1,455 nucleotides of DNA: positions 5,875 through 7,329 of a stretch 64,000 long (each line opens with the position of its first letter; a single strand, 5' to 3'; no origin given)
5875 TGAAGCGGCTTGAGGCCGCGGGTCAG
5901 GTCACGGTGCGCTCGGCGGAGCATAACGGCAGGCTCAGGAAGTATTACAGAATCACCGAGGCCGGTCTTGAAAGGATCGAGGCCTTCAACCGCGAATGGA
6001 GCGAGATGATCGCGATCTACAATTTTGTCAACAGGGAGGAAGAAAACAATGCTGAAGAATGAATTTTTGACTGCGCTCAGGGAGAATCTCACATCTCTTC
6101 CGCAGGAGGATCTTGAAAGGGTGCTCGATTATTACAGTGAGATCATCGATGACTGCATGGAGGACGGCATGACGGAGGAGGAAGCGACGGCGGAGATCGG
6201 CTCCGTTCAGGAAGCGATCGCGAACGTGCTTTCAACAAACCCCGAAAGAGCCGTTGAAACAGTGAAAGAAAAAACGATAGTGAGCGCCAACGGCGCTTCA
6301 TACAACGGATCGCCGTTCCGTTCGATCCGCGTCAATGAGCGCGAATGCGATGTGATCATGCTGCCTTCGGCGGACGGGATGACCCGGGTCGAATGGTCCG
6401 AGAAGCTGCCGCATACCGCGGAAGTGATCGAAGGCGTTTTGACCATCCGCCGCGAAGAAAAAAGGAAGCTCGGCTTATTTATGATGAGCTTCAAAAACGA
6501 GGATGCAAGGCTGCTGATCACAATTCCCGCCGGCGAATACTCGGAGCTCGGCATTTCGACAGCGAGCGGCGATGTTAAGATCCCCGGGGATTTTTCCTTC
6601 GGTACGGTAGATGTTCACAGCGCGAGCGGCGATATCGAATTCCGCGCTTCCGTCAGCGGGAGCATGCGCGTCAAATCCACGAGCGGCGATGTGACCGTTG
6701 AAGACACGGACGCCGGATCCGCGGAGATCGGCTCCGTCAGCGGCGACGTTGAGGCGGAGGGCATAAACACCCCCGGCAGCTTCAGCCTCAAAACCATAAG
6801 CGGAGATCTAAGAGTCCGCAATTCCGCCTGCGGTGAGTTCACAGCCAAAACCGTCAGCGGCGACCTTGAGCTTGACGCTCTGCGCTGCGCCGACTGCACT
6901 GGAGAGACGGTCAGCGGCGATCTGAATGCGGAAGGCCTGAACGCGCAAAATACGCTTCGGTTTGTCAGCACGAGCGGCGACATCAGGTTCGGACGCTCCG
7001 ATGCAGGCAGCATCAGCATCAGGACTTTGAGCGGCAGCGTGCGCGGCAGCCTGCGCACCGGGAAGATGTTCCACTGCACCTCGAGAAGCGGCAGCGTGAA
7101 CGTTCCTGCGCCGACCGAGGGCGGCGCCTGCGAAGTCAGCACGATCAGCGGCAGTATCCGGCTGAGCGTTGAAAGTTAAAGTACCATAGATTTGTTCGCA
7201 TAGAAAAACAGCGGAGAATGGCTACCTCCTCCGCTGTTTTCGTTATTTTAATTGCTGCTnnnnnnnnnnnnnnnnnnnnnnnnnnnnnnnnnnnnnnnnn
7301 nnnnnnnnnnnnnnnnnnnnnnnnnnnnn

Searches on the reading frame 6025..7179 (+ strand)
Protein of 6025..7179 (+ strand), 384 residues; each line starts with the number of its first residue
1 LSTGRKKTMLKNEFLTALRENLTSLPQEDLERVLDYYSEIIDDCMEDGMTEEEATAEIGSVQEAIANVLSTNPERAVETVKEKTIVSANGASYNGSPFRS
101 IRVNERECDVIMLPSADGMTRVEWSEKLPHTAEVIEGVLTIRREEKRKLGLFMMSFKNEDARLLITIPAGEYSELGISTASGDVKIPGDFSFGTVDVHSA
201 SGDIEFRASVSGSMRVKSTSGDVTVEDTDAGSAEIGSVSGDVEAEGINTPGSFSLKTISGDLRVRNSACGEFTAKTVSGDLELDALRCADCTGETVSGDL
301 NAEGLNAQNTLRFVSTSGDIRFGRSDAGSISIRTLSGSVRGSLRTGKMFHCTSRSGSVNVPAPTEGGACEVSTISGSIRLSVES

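Call 56: search_protein_families(library=pfam, proteins=[window:6025-7179:+], max_evalue=0.00001)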
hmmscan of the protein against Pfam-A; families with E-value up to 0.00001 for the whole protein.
window:6025-7179:+ (384 aa): 2 families
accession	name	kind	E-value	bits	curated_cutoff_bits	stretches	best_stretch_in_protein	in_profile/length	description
PF13349.12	DUF4097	-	2.9e-41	141.9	22.9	2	99-303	2-211/247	Toastrack DUF4097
PF22564.2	HAAS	-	1.1e-08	35.8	27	1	13-63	1-51/55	HAAS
